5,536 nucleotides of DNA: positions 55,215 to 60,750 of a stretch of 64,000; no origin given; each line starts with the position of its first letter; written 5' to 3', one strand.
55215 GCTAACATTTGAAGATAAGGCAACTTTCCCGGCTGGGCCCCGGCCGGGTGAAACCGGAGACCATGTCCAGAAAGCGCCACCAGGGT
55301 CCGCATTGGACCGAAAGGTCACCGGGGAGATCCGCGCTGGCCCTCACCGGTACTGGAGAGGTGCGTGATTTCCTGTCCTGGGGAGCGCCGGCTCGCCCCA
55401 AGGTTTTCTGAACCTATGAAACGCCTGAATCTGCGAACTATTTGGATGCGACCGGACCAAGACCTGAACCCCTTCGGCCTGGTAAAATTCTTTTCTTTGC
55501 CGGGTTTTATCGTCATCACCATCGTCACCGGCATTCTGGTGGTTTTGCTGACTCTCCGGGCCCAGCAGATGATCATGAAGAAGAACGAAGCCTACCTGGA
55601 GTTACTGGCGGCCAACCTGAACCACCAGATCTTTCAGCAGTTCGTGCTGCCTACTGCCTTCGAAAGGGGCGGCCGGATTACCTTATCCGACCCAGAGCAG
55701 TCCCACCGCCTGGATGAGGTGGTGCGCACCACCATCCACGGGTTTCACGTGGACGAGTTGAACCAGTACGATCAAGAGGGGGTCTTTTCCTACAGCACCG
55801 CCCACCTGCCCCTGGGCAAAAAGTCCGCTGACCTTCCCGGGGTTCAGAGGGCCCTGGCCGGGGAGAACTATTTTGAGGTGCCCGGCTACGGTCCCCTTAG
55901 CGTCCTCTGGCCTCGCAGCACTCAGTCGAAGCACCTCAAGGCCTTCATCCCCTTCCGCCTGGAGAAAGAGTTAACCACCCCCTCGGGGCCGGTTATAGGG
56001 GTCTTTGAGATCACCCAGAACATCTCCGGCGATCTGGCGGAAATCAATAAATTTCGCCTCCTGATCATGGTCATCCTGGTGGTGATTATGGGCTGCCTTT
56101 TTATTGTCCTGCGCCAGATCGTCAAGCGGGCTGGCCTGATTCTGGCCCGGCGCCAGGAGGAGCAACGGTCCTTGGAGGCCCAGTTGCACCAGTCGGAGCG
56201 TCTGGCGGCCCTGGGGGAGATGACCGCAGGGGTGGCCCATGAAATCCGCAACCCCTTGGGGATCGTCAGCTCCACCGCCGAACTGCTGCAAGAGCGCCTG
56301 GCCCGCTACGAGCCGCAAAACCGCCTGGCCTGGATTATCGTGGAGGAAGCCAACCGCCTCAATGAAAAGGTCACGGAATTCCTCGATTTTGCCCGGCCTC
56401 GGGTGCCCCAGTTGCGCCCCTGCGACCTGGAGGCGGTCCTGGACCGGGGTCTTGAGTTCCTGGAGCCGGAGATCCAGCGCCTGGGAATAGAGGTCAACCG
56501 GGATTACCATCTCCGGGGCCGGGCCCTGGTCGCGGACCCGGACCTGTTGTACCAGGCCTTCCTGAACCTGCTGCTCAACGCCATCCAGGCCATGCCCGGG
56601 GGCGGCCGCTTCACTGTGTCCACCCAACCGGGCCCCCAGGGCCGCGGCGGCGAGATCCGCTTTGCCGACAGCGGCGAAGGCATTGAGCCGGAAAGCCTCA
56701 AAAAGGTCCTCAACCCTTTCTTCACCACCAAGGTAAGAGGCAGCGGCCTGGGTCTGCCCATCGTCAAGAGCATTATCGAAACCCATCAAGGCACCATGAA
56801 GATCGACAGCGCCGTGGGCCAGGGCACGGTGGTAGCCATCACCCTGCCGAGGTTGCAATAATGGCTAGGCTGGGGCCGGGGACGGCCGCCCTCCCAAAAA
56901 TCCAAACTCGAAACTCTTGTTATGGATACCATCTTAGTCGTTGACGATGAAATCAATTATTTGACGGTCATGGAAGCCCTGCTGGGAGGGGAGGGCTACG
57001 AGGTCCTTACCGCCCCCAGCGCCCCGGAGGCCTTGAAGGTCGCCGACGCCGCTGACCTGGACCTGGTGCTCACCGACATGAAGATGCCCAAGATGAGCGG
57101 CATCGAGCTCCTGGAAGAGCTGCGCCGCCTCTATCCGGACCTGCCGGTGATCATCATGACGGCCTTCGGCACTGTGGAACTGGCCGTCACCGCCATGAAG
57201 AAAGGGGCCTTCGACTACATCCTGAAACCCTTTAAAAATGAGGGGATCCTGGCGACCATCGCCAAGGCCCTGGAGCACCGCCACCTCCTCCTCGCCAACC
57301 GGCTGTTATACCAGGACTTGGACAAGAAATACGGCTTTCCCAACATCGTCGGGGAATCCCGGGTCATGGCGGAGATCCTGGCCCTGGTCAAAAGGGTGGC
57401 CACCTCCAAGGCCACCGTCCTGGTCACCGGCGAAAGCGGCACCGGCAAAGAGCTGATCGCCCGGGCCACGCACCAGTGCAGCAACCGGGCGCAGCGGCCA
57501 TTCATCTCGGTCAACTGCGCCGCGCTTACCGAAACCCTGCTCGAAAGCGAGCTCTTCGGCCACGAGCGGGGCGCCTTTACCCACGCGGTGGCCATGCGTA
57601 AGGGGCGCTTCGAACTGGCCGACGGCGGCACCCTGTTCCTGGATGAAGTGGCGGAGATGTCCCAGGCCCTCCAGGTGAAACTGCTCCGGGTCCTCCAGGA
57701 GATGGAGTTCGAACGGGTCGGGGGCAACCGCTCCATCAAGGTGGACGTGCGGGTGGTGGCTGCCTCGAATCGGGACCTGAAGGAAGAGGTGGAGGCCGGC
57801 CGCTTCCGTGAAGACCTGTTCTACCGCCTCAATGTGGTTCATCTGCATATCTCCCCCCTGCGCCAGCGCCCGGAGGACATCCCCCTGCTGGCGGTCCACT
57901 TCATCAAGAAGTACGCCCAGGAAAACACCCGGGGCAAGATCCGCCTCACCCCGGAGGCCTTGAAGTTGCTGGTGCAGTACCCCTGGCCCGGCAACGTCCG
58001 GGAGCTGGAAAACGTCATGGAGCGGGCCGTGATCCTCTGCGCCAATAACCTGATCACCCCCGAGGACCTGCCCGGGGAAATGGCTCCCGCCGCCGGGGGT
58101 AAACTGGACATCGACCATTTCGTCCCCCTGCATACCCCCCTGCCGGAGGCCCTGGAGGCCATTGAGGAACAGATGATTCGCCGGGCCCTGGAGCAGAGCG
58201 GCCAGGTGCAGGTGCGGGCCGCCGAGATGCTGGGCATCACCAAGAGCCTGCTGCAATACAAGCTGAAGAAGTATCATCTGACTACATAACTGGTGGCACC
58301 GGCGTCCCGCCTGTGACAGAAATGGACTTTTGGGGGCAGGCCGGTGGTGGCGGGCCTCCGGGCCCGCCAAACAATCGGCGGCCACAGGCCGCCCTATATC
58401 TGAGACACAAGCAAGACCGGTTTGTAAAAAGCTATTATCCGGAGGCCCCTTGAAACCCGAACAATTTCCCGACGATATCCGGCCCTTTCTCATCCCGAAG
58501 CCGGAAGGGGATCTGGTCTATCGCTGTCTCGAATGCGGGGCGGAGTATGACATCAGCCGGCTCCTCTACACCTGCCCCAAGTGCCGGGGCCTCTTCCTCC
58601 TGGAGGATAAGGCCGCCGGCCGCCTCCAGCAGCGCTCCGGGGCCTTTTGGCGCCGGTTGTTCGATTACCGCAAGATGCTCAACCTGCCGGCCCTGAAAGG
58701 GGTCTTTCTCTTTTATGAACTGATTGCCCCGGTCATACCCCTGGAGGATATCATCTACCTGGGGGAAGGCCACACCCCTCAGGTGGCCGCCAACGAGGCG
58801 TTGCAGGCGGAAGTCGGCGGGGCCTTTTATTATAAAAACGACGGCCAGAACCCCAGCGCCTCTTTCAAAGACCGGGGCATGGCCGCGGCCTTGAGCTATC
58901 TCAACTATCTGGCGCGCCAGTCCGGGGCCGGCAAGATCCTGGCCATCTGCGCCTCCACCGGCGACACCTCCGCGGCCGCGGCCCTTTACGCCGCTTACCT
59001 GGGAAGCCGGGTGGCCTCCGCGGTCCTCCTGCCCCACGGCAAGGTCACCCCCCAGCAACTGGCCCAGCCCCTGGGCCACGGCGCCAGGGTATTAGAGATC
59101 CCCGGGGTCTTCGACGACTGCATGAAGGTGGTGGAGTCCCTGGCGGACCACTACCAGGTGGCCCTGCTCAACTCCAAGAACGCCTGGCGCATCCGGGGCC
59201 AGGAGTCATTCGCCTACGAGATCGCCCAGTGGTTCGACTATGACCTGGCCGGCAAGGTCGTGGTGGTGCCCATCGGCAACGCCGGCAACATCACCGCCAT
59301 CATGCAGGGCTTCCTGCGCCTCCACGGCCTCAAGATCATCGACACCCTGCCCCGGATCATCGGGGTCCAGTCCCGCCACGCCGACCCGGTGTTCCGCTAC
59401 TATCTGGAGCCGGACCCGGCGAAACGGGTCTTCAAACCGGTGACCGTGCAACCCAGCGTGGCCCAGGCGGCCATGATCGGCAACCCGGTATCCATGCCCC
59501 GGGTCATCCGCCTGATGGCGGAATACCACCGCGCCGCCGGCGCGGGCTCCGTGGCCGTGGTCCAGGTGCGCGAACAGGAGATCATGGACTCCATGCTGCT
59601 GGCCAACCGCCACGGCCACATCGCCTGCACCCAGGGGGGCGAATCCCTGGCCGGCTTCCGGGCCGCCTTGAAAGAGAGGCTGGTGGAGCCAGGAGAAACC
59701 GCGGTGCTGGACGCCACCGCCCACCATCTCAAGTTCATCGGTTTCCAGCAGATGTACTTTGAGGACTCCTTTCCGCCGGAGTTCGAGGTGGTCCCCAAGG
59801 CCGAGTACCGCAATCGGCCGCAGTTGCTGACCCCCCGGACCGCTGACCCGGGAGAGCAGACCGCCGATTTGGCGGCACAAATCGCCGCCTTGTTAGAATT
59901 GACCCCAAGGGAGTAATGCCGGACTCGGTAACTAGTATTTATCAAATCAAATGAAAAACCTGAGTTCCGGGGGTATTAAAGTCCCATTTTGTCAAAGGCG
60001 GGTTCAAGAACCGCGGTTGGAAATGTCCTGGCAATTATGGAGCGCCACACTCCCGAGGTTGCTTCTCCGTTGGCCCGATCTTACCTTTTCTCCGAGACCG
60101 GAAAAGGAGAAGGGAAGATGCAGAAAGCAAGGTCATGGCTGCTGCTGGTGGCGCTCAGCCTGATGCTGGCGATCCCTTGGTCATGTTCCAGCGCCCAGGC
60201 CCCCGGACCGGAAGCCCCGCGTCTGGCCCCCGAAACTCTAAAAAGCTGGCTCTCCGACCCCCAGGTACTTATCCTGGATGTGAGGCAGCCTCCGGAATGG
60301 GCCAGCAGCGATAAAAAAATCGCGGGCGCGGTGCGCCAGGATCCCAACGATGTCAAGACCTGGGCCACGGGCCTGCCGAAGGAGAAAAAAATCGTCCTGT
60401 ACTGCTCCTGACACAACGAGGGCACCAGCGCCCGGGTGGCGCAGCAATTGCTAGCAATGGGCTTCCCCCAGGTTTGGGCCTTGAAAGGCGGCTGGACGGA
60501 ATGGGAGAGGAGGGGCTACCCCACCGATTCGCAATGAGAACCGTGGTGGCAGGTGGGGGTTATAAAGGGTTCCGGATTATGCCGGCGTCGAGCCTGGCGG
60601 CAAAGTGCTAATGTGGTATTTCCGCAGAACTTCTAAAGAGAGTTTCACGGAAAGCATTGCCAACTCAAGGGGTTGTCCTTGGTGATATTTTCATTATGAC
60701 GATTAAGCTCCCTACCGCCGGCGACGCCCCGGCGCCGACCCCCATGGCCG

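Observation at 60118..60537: Rhodanese-like gene interrupted by an in-frame TGA in its active-site loop (Cys-Ser-UGA): probable unannotated selenoprotein with a SECIS-like hairpin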

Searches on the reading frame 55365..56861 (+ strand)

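Call 48: search_protein_families(library=pfam, proteins=[window:55365-56861:+], max_evalue=0.00001)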
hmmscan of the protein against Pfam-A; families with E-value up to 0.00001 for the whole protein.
window:55365-56861:+ (498 aa): 2 families
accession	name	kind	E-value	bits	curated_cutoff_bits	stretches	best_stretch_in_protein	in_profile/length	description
PF02518.31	HATPase_c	-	7.3e-24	84.8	26.4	1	391-496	2-109/111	Histidine kinase-, DNA gyrase B-, and HSP90-like ATPase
PF00512.31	HisKA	-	4e-13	49.7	26.9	1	283-345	2-63/66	His Kinase A (phospho-acceptor) domain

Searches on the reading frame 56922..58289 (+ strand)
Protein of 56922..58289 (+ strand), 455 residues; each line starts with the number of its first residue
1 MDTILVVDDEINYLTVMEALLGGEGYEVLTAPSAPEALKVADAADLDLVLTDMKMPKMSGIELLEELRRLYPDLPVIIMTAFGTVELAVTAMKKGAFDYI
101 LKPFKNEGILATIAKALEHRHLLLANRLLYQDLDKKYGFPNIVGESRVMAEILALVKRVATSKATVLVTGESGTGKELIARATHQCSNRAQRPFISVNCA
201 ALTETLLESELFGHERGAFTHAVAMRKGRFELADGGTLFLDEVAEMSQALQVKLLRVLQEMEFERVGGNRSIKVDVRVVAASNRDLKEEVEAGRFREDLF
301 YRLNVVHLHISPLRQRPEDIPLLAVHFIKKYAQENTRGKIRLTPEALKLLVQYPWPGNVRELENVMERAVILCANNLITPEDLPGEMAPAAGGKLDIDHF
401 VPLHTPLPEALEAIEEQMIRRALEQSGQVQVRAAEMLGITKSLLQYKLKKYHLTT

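Call 49: search_protein_families(library=pfam, proteins=[window:56922-58289:+], max_evalue=0.00001)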
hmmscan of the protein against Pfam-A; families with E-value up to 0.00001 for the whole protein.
window:56922-58289:+ (455 aa): 7 families
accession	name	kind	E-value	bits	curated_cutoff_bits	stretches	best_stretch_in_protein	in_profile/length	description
PF00158.32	Sigma54_activat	-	5e-73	244.7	20.2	1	142-308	1-167/168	Sigma-54 interaction domain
PF00072.30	Response_reg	-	1.1e-30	106.4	30.2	1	4-113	1-110/111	Response regulator receiver domain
PF25601.1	AAA_lid_14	-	6e-29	100.1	27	1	314-390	1-77/87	AAA+ ATPase lid domain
PF14532.12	Sigma54_activ_2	-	2.1e-24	86.8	25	1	143-313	1-138/138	Sigma-54 interaction domain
PF07728.20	AAA_5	-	3.6e-10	40.4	22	1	166-285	2-124/139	AAA domain (dynein-related subfamily)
PF02954.25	HTH_8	-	8.2e-10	38.7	22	1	411-451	2-42/42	Bacterial regulatory protein, Fis family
PF00004.35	AAA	-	5.7e-06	27.3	21.2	0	166-298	1-126/131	ATPase family associated with various cellular activities (AAA)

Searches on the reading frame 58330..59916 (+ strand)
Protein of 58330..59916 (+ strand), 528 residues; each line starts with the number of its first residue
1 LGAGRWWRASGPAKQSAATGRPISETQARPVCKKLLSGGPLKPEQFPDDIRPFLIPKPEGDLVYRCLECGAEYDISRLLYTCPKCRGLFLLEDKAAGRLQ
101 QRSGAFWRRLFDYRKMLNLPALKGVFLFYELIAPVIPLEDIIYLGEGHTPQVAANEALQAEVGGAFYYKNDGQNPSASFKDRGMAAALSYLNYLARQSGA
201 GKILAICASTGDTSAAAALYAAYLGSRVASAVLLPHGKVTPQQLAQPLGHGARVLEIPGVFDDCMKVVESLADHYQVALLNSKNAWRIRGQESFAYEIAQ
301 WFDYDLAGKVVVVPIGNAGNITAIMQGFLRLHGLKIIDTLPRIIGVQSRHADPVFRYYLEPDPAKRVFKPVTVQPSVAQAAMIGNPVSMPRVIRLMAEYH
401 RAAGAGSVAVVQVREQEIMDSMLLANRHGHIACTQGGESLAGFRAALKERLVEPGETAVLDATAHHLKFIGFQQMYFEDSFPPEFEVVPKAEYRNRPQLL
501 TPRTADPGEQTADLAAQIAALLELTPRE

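Call 12: search_protein_families(library=pfam, proteins=[window:58330-59916:+], max_evalue=0.00001)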
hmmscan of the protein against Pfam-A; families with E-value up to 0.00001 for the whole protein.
window:58330-59916:+ (528 aa): 1 family
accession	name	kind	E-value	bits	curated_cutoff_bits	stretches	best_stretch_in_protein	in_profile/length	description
PF00291.31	PALP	-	1.6e-44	152.9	35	1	144-459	3-290/295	Pyridoxal-phosphate dependent enzyme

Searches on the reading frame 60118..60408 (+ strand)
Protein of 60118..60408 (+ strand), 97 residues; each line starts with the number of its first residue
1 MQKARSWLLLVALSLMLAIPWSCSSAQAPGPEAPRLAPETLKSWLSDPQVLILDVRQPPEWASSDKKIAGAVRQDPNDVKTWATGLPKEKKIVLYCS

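Call 8: search_protein_families(library=pfam, proteins=[window:60118-60408:+], max_evalue=0.1)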
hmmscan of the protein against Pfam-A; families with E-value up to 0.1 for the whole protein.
seq(97 aa): 1 family
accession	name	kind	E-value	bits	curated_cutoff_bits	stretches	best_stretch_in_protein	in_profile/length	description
PF00581.25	Rhodanese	-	1.4e-06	29.1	22.2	1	38-97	2-69/102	Rhodanese-like domain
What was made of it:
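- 60229..60510 (+): Rhodanese domain (residues 38-131), spanning the UGA. Pfam PF00581 match (call 8).
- Read-through completes the rhodanese domain (call 8).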

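Call 43: list_cluster_members(proteins=[P0001, P0002, window:60118-60408:+])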
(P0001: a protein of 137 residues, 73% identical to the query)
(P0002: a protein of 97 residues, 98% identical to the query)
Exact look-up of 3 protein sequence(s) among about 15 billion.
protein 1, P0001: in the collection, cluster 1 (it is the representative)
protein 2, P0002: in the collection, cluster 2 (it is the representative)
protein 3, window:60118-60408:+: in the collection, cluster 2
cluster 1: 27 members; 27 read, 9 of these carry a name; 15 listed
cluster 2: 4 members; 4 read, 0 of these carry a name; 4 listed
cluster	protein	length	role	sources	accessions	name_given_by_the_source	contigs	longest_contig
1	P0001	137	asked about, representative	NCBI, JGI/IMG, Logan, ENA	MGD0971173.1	MAG: rhodanese-related (seleno)protein [Desulfobaccales bacterium] | rhodanese-related sulfurtransferase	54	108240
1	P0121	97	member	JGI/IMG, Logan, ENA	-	hypothetical protein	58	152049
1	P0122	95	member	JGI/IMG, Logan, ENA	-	hypothetical protein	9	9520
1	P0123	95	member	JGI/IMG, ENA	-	hypothetical protein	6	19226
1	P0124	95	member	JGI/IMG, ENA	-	hypothetical protein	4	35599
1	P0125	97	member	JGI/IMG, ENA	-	3-mercaptopyruvate sulfurtransferase SseA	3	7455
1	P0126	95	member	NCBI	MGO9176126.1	MAG: rhodanese-like domain-containing protein [Desulfobaccales bacterium]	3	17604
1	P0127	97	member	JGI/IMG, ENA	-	3-mercaptopyruvate sulfurtransferase SseA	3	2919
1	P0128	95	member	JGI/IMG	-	hypothetical protein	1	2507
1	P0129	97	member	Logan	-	-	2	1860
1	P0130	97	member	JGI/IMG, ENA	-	-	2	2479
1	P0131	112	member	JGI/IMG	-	-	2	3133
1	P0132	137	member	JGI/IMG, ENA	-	-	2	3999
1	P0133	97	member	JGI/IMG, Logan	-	-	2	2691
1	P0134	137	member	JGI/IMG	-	-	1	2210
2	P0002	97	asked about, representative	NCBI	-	-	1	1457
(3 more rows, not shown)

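Call 44: find_encoding_contigs(protein=window:60118-60408:+, flank=10000, max_places=5)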
Protein window:60118-60408:+ (97 aa): 9 contigs read that carry it; 5 places shown.
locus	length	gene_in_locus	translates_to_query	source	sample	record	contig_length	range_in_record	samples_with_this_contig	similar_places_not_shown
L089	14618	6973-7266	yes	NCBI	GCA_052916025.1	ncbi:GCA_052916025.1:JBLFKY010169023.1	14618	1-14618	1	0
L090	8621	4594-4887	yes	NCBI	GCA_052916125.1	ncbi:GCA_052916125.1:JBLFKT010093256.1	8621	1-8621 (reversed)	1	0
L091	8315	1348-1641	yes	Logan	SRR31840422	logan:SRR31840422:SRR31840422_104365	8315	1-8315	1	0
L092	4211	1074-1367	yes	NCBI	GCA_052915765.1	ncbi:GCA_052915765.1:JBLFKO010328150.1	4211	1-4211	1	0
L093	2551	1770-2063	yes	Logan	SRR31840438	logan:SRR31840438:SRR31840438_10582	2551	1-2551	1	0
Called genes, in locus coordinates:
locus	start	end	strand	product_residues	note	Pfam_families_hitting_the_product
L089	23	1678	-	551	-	PF02743:dCache_1, PF00512:HisKA (weak), PF02518:HATPase_c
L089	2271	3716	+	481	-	PF00512:HisKA, PF02518:HATPase_c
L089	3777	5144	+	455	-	PF00072:Response_reg, PF00158:Sigma54_activat, PF14532:Sigma54_activ_2, PF07728:AAA_5, PF25601:AAA_lid_14, PF02954:HTH_8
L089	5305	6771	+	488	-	PF00291:PALP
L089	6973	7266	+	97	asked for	PF00581:Rhodanese (weak)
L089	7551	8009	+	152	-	PF03061:4HBT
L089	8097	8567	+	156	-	PF02590:SPOUT_MTase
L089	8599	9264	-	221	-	PF00881:Nitroreductase, PF14512:TM1586_NiRdase (faint)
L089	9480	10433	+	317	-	-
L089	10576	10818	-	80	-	PF01192:RNA_pol_Rpb6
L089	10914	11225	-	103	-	-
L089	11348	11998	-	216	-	-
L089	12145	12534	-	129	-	PF22636:FlK, PF03061:4HBT (weak)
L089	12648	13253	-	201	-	PF02525:Flavodoxin_2, PF03358:FMN_red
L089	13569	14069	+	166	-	-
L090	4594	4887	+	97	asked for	PF00581:Rhodanese (weak)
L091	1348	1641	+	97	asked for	PF00581:Rhodanese (weak)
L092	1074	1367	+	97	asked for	PF00581:Rhodanese (weak)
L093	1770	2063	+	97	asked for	PF00581:Rhodanese (weak)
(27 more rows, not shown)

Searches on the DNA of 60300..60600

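Call 7: search_rna_families(source=window, start=60300, end=60600, threshold=evalue, max_evalue=10, show_alignments=3)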
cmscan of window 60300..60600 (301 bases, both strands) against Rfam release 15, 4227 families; matches with E-value up to 10: 3.
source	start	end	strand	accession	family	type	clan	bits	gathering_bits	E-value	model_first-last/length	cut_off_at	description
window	60528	60552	-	RF01333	CRISPR-DR20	Gene; CRISPR;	-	13.9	42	4.6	1-36/36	no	CRISPR RNA direct repeat element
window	60443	60546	+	RF02151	MIMT1_1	Gene; lncRNA;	-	12.4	45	4.5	1-88/88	no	MER1 repeat containing imprinted transcript 1 conserved region 1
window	60378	60404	+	RF01281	snoR35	Gene; snRNA; snoRNA; CD-box;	CL00053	11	40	7.2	48-74/81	no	Small nucleolar RNA snoR35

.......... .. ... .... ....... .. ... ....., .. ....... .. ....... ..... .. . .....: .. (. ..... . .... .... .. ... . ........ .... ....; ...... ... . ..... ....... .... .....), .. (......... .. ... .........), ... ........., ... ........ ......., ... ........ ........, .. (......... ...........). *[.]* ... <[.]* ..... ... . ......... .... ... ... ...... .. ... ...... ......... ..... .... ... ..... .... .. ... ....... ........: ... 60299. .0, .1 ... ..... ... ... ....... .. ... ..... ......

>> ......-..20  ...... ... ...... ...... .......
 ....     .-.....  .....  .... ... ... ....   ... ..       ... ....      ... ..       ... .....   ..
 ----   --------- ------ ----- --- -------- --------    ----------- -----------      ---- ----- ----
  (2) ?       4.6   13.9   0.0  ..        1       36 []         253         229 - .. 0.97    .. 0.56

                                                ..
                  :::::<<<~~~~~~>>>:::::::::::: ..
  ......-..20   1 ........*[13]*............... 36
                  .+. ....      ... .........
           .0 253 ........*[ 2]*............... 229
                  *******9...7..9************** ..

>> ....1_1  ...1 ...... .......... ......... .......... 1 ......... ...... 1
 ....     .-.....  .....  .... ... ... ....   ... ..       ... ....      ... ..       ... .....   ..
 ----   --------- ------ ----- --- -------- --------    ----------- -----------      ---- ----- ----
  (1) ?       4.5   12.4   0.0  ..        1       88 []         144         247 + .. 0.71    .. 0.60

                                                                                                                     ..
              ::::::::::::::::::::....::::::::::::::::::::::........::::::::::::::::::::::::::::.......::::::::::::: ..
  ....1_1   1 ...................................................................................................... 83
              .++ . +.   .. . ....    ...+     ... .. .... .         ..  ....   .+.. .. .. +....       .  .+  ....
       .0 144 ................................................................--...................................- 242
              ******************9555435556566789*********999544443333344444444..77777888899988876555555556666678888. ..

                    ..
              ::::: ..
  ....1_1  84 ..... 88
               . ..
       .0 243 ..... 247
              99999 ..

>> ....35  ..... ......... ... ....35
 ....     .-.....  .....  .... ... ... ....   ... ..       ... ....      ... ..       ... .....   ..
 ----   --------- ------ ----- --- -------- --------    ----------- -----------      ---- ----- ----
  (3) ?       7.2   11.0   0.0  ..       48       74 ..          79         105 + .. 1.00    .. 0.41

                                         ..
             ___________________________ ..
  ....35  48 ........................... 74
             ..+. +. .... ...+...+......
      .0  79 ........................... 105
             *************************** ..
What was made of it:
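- Closest known: Bacterial SECIS consensus. Different: No Rfam SECIS model matches (call 7).
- No Rfam SECIS family matches (call 7).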
